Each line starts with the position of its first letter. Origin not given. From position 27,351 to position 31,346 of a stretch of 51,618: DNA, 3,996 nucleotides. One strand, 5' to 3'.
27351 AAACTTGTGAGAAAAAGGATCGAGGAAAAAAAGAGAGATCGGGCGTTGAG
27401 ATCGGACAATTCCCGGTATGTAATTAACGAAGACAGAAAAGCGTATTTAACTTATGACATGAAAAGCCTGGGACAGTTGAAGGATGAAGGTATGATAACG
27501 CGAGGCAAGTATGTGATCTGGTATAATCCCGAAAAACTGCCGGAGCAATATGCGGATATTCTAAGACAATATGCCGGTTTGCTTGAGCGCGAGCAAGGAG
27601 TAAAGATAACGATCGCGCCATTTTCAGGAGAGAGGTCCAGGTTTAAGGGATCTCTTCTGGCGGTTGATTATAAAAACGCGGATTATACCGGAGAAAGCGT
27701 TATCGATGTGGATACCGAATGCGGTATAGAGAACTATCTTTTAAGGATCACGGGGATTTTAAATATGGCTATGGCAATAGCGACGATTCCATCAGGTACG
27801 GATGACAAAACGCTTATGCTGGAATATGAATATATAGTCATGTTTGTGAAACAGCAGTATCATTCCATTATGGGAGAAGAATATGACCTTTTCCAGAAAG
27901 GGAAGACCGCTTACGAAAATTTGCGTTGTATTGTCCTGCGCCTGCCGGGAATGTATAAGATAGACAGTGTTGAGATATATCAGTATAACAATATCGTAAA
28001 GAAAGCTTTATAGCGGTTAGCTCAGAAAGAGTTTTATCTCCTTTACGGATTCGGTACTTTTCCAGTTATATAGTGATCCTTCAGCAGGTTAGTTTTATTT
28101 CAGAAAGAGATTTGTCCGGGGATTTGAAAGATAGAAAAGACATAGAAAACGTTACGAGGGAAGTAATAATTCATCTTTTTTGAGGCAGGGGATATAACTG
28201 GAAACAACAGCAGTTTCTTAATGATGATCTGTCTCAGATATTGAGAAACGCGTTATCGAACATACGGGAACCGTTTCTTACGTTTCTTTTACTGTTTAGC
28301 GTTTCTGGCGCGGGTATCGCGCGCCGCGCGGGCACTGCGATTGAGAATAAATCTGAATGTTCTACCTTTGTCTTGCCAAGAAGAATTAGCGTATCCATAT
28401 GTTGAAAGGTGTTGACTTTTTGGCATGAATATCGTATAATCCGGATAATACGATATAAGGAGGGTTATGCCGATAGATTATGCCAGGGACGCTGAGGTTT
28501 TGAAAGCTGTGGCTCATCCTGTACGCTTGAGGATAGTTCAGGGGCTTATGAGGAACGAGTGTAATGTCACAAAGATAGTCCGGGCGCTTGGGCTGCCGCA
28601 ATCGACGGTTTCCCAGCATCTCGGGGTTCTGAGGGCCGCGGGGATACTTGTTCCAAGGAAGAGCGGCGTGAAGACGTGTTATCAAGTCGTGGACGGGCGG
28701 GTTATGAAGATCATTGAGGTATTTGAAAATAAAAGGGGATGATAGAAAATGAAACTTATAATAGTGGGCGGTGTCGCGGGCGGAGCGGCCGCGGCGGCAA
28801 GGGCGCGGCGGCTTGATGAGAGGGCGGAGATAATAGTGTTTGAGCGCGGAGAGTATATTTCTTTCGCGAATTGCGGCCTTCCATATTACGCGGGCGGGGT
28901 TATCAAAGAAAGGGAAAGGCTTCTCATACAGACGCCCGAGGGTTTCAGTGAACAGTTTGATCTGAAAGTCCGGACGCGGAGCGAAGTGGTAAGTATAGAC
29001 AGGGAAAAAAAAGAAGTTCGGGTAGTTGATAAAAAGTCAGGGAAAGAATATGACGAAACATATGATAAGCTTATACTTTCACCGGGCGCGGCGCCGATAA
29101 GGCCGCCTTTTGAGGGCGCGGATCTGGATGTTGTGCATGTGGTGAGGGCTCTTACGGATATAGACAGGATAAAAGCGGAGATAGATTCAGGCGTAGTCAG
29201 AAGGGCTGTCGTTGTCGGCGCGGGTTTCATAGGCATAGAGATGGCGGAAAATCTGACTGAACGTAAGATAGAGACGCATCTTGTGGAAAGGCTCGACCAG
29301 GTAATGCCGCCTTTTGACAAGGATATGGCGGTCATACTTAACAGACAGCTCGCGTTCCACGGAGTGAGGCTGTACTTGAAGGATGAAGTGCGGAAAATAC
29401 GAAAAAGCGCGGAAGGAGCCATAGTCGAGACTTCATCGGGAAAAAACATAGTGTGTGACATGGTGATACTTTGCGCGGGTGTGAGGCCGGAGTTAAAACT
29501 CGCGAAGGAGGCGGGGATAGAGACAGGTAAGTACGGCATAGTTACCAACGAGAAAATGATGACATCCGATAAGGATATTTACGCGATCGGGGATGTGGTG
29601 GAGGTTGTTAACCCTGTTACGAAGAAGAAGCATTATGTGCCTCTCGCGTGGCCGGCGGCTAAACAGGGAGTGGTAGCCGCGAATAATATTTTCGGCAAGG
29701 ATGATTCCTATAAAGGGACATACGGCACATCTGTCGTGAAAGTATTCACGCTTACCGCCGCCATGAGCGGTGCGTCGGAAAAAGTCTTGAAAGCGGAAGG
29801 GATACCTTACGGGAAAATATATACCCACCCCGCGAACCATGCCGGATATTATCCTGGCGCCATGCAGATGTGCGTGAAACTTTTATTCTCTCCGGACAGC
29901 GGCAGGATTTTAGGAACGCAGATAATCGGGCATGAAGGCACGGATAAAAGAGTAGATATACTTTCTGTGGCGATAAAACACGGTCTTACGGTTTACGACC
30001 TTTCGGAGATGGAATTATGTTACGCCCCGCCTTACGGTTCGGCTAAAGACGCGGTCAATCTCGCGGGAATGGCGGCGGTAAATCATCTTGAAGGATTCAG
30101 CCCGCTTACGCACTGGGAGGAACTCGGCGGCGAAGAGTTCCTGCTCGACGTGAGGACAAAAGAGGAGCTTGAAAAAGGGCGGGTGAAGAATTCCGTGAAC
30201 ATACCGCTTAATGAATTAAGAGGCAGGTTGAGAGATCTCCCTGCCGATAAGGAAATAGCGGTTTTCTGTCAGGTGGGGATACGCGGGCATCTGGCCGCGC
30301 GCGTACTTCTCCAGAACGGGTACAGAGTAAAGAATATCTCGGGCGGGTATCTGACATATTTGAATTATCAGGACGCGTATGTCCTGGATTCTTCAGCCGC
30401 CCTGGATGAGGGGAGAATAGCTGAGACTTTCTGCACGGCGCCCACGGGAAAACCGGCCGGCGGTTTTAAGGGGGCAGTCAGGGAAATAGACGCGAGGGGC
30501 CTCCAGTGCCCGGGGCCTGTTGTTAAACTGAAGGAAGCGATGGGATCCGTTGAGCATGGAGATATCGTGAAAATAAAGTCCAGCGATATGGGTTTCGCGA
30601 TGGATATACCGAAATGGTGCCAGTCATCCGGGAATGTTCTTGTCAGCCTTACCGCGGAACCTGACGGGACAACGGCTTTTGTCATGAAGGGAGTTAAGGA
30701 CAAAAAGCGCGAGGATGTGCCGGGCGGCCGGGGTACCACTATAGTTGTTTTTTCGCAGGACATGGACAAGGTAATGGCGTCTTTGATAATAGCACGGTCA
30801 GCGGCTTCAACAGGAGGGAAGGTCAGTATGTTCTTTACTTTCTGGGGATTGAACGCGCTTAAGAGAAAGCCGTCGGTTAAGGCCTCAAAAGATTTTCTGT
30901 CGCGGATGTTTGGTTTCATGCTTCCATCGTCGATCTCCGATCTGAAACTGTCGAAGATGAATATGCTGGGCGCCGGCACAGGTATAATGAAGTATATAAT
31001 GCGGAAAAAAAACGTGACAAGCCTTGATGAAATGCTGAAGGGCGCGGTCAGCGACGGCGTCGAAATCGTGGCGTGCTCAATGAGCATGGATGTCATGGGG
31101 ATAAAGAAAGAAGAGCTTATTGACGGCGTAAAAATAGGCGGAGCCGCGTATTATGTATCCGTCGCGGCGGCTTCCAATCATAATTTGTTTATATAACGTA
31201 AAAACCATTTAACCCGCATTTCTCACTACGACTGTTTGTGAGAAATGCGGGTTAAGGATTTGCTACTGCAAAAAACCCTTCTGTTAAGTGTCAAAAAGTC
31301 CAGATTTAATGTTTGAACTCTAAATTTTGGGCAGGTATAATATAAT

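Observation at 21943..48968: Cluster of giant, N-terminally anchored multidomain proteins that share an unrecognised C-terminal module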

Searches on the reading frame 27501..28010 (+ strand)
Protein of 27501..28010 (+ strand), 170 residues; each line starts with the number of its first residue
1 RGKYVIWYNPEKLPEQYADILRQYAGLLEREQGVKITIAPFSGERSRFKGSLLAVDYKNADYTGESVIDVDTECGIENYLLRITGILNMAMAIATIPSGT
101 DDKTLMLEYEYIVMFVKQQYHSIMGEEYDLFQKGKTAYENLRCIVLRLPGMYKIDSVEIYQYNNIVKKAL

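Call 40: search_protein_representatives(alignment_id=A2)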
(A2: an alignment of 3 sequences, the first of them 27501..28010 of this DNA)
Query: 3 sequences, 174 profile positions. Proteins with E-value up to 0.001 (for the whole library): 251; up to 1e-10: 164; up to 1e-30: 66. The best 150 are listed.
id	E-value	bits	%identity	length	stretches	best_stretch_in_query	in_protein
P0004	1.7e-78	278.2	-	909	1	1-174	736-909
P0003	2.8e-78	277.5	-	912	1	1-171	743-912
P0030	1.5e-63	229.6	-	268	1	1-174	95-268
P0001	4.3e-63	228.1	-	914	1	2-174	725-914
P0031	3.1e-62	225.3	-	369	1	1-173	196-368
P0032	9.3e-62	223.7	-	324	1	1-173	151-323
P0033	1.9e-60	219.4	-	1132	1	1-173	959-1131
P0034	2.3e-60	219.2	-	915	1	1-173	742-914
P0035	1.4e-59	216.6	-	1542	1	3-174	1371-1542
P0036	2.3e-59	216.0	-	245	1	2-172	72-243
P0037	6.3e-59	214.5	-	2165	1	2-173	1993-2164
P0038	2.7e-58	212.5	-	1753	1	1-174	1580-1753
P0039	2.9e-58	212.3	-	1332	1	2-174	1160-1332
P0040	3.6e-58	212.0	-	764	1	3-173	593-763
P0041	1.2e-56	207.1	-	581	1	2-173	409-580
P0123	9.7e-24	99.9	-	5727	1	3-174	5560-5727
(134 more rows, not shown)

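Call 49: search_protein_families(library=pfam, alignment_id=A4, max_evalue=1)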
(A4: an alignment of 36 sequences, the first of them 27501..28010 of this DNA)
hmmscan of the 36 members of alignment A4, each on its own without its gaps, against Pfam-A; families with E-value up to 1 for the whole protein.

A. member 1, window:27501-28010:+ (170 aa): 0 families

B. families by the number of members that match (of 36 scanned): 10 families
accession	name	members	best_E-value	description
PF01717.24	Meth_synt_2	1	0.027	Cobalamin-independent synthase, Catalytic domain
PF23380.1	VIN3_C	1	0.048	VIN3-like, C-terminal domain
PF19634.4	DUF6137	1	0.073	Family of unknown function (DUF6137)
PF00013.35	KH_1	1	0.11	KH domain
PF00489.22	IL6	1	0.16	Interleukin-6/G-CSF/MGF family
PF24131.1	DUF7398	1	0.17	Family of unknown function (DUF7398)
PF25399.1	DeaD_dimer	1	0.18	RNA helicase DeaD dimerization domain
PF09302.16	XLF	1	0.19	XLF N-terminal domain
PF06543.17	Lac_bphage_repr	1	0.22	Lactococcus bacteriophage repressor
PF10568.15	Tom37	1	0.22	Outer mitochondrial membrane transport complex protein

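Call 52: search_protein_families(library=pfam, alignment_id=A5, max_evalue=0.00001)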
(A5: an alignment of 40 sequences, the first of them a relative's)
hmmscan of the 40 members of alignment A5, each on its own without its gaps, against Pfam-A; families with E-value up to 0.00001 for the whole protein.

A. member 1, P0033 (1132 aa): 0 families

B. families by the number of members that match (of 40 scanned): 52 families (the first 25 are shown)
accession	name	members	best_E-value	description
PF13649.12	Methyltransf_25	6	8.7e-16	Methyltransferase domain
PF08242.18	Methyltransf_12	5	2.2e-09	Methyltransferase domain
PF04055.27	Radical_SAM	4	1.1e-16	Radical SAM superfamily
PF13847.12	Methyltransf_31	3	6.3e-12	Methyltransferase domain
PF05175.20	MTS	2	3.9e-16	Methyltransferase small domain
PF08241.18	Methyltransf_11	2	3e-13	Methyltransferase domain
PF13489.12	Methyltransf_23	2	1.1e-10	Methyltransferase domain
PF01761.26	DHQ_synthase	1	2e-36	3-dehydroquinate synthase N-terminal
PF24621.2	DHQS_C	1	3.3e-26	3-dehydroquinate synthase C-terminal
PF00406.28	ADK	1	3.1e-25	Adenylate kinase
PF01326.24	PPDK_N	1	6.2e-25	Pyruvate phosphate dikinase, AMP/ATP-binding domain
PF01370.27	Epimerase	1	3.8e-23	NAD dependent epimerase/dehydratase family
PF00534.26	Glycos_transf_1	1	2.4e-22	Glycosyl transferases group 1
PF13692.12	Glyco_trans_1_4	1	3.5e-19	Glycosyl transferases group 1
PF02878.22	PGM_PMM_I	1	5.2e-19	Phosphoglucomutase/phosphomannomutase, alpha/beta/alpha domain I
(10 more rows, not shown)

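Call 53: predict_structure(alignment_id=A4)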
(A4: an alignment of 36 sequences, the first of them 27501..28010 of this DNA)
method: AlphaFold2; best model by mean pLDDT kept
length: 170 residues; sequences in the alignment: 36
mean_pLDDT: 94.8   pTM: 0.90
mean pLDDT of the five models: 94.8, 94.7, 94.5, 94.1, 93.6
residues with pLDDT >= 90: 157; 70-90: 11; 50-70: 2; < 50: 0
segments of 3 or more residues with pLDDT < 50: none
pLDDT, mean of each block of 10 residues (from residue 1): 95 95 97 96 77 97 97 93 97 98 98 98 96 94 95 94 95
secondary structure, 60 per line:
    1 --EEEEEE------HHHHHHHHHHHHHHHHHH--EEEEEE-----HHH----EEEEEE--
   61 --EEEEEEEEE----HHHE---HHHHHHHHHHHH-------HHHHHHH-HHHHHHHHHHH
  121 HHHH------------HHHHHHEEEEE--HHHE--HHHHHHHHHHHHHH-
elements in order: E3-8 H15-32 E35-40 E53-58 E63-71 H83-94 H102-108 H110-124 H137-142 E143-147 H156-169

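Call 57: fold_search(model_id=the predicted structure, library=pdb)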
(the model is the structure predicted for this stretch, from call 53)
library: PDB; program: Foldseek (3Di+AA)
matches with E <= 10: 1161; with E <= 0.001: 0
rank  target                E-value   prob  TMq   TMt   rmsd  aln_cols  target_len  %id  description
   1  9g33_CM               6.4e-03  0.44  0.25  0.14  13.5       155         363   12  Stalled 90S - Utp23-Krr1-deltaC3 (released 2025-06-18)
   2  9yi5                  1.5e-02  0.18  0.17  0.22  16.9       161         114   12  Macrophage Migration Inhibitory Factor 2 from Heligmosomoides polygyrus (released 2025-11-05)
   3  4lkb_E                2.1e-02  0.33  0.23  0.29  12.2       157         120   10  Crystal structure of a putative 4-Oxalocrotonate Tautomerase from Nostoc sp. PCC 7120 (released 2013-07-24)
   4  8oin_Bs               4.0e-02  0.94  0.27  0.30   3.5        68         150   13  55S mammalian mitochondrial ribosome with mtRF1 and P-site tRNA (released 2023-06-14)
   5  7mq8_SH               4.5e-02  0.57  0.23  0.13   5.0        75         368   15  Cryo-EM structure of the human SSU processome, state pre-A1 (released 2021-09-22)
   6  2ywm_D                4.5e-02  0.44  0.35  0.28  10.0       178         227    9  Crystal structure of glutaredoxin-like protein from Aquifex aeolicus (released 2007-10-23)
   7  9xrl_Z                4.5e-02  0.23  0.17  0.06  10.2        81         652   10  Structure of mouse cytoplasmic lattice (CPL) repeating unit (released 2026-03-18)
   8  9jn8_C                5.8e-02  0.66  0.30  0.42   5.6       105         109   12  Crystal structure of a thioredoxin-like ferredoxin of Rhodobacter capsulatus (released 2025-02-19)
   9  4cdo_A                5.8e-02  0.35  0.27  0.30  16.2       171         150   10  Crystal structure of PQBP1 bound to spliceosomal U5-15kD (released 2014-04-30)
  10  4cdo_C                5.8e-02  0.33  0.27  0.30  16.2       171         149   10  Crystal structure of PQBP1 bound to spliceosomal U5-15kD (released 2014-04-30)
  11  4lkb_A                5.8e-02  0.20  0.22  0.28  13.6       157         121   10  Crystal structure of a putative 4-Oxalocrotonate Tautomerase from Nostoc sp. PCC 7120 (released 2013-07-24)
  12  3pqv_B                5.8e-02  0.20  0.25  0.14  12.6       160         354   11  Cyclase homolog (released 2011-04-13)
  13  9buh_P                6.7e-02  0.91  0.26  0.48   3.5        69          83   13  Cryo-EM structure of respiratory supercomplex I III IV (released 2025-05-21)
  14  6yj4_S                6.7e-02  0.66  0.27  0.45   4.7        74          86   11  Structure of Yarrowia lipolytica complex I at 2.7 A (released 2020-08-12)
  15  8zo8_A2               7.1e-02  0.90  0.26  0.47   3.5        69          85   13  Respirasome open state 3 in presence of metformin (SC-MetO3) (released 2025-11-19)
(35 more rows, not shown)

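Call 80: search_solved_structures(query=A4, max_evalue=10)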
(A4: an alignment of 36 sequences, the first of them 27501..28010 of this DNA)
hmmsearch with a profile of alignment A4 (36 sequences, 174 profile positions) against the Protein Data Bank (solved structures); distinct sequences matched with E-value up to 10: 5.
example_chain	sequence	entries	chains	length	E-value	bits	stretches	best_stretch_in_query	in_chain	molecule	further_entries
6upr_B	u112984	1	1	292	0.083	15.6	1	108-146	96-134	Septin-8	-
6upa_B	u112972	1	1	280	0.11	15.3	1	106-143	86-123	Septin-6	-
6upq_B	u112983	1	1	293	0.12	15.1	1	108-137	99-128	Septin-11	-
2qag_B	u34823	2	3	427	0.18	14.6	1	106-142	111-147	Septin-6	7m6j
9hnh_A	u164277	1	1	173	1.4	11.7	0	134-172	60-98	Chains: A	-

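Call 97: fold_search(model_id=the predicted structure, library=viral)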
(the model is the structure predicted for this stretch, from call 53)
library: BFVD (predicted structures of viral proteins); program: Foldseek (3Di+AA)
matches with E <= 10: 455; with E <= 0.001: 0
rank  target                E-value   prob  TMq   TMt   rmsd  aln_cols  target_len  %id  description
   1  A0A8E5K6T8            4.3e-03  0.98  0.26  0.29   6.9        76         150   16  (no name in the UniProt tables at hand)
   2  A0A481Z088            7.8e-03  0.84  0.31  0.39   8.2       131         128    9  Thioredoxin [Mimivirus LCMiAC01]
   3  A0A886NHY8            9.4e-03  0.98  0.33  0.39   4.7        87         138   20  (no name in the UniProt tables at hand)
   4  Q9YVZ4                1.2e-02  0.91  0.30  0.43  10.6       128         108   12  Thioredoxin [Melanoplus sanguinipes entomopoxvirus]
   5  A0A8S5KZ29            1.4e-02  0.72  0.30  0.35  14.8       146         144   11  Uncharacterized protein [ssRNA phage Esthiorhiza.4_4]
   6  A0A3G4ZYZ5            1.5e-02  0.41  0.31  0.29  16.2       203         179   10  Thioredoxin domain-containing protein [Gaeavirus sp.]
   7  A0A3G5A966            2.1e-02  0.47  0.25  0.31   9.9       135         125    5  Protein disulfide isomerase [Hyperionvirus sp.]
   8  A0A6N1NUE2            2.7e-02  0.47  0.29  0.22   8.7       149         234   11  Thioredoxin domain-containing protein [Tupanvirus deep ocean]
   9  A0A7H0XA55            3.3e-02  0.51  0.21  0.23   7.4        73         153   15  (no name in the UniProt tables at hand)
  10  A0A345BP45            4.5e-02  0.75  0.24  0.40   4.8        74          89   14  TRX family protein [crAssphage sp. isolate ctcc615]
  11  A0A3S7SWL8            5.5e-02  0.54  0.31  0.40   9.4       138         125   10  (no name in the UniProt tables at hand)
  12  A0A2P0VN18            5.8e-02  0.77  0.27  0.26   3.9        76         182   17  Thioredoxin domain-containing protein [Tetraselmis virus 1]
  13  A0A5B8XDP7            5.8e-02  0.25  0.30  0.30  14.6       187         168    7  ERCC4 domain-containing protein EP364R [African swine fever virus]
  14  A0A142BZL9            6.2e-02  0.20  0.28  0.18  16.0       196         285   14  (no name in the UniProt tables at hand)
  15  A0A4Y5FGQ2            6.7e-02  0.66  0.23  0.40   4.2        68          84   19  Ribonucleoside-diphosphate reductase [Lactobacillus phage 3-521]
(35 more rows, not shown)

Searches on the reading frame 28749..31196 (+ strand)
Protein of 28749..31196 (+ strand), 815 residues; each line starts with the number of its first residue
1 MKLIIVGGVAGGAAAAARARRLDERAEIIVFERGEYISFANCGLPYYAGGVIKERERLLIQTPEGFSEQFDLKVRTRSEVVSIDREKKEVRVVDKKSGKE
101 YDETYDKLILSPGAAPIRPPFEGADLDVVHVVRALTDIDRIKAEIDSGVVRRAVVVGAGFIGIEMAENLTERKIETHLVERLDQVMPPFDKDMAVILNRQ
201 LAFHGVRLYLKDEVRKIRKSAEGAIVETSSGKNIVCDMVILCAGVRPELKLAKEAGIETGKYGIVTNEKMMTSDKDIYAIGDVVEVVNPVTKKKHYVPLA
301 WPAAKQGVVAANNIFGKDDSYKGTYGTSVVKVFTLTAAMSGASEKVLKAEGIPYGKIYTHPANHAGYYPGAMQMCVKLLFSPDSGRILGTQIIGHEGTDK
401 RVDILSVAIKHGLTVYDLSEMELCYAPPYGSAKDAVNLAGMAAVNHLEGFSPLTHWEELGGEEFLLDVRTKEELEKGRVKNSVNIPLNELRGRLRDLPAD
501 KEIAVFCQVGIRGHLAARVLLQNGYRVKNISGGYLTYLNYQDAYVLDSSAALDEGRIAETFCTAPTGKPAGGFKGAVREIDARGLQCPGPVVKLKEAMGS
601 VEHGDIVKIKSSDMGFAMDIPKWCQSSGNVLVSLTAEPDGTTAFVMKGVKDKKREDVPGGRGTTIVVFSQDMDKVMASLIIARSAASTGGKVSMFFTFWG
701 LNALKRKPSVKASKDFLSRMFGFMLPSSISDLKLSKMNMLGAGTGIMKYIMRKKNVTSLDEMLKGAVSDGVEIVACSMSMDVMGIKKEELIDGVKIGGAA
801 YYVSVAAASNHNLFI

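Call 4: search_protein_families(library=pfam, proteins=[window:28749-31196:+], max_evalue=0.01)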
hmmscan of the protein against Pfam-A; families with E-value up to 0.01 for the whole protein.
window:28749-31196:+ (815 aa): 14 families
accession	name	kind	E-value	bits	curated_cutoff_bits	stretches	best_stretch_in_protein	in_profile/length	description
PF07992.20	Pyr_redox_2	-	1.6e-60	205.5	26.1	1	1-306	1-290/291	Pyridine nucleotide-disulphide oxidoreductase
PF13686.11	DrsE_2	-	1.4e-53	181.4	25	1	663-814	5-156/156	DsrE/DsrF/DrsH-like family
PF01206.22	TusA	-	1.3e-18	67.1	28.6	1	578-647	1-69/70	Sulfurtransferase TusA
PF00070.33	Pyr_redox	-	6.3e-18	65.5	22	1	152-225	1-74/82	Pyridine nucleotide-disulphide oxidoreductase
PF02852.28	Pyr_redox_dim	-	1.1e-13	51.8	25.3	1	329-430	3-103/110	Pyridine nucleotide-disulphide oxidoreductase, dimerisation domain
PF00581.25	Rhodanese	-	1.7e-13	51.3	22.2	1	457-535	7-97/102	Rhodanese-like domain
PF13738.12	Pyr_redox_3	-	5.5e-11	42.7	30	1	66-281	90-305/305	Pyridine nucleotide-disulphide oxidoreductase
PF01266.30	DAO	-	2.6e-08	34.2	27.9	0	197-250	155-208/353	FAD dependent oxidoreductase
PF02635.20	DsrE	-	2.1e-07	31.5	22.7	1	753-800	54-101/116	DsrE/DsrF-like family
PF13454.12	NAD_binding_9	-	8.9e-07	29.4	21.8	0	209-245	117-154/155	FAD-NAD(P)-binding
PF01593.30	Amino_oxidase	-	5.5e-06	26.4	19.8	1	199-246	209-257/443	Flavin containing amine oxidoreductase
PF13450.12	NAD_binding_8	-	2e-05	25.2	21.9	0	5-38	1-32/68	NAD(P)-binding Rossmann-like domain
PF03486.20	HI0933_like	-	3.7e-05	23.7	50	0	179-245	95-164/244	HI0933-like protein Rossmann domain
PF13434.12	Lys_Orn_oxgnase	-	0.0041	16.7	21.3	1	68-176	106-214/339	L-lysine 6-monooxygenase/L-ornithine 5-monooxygenase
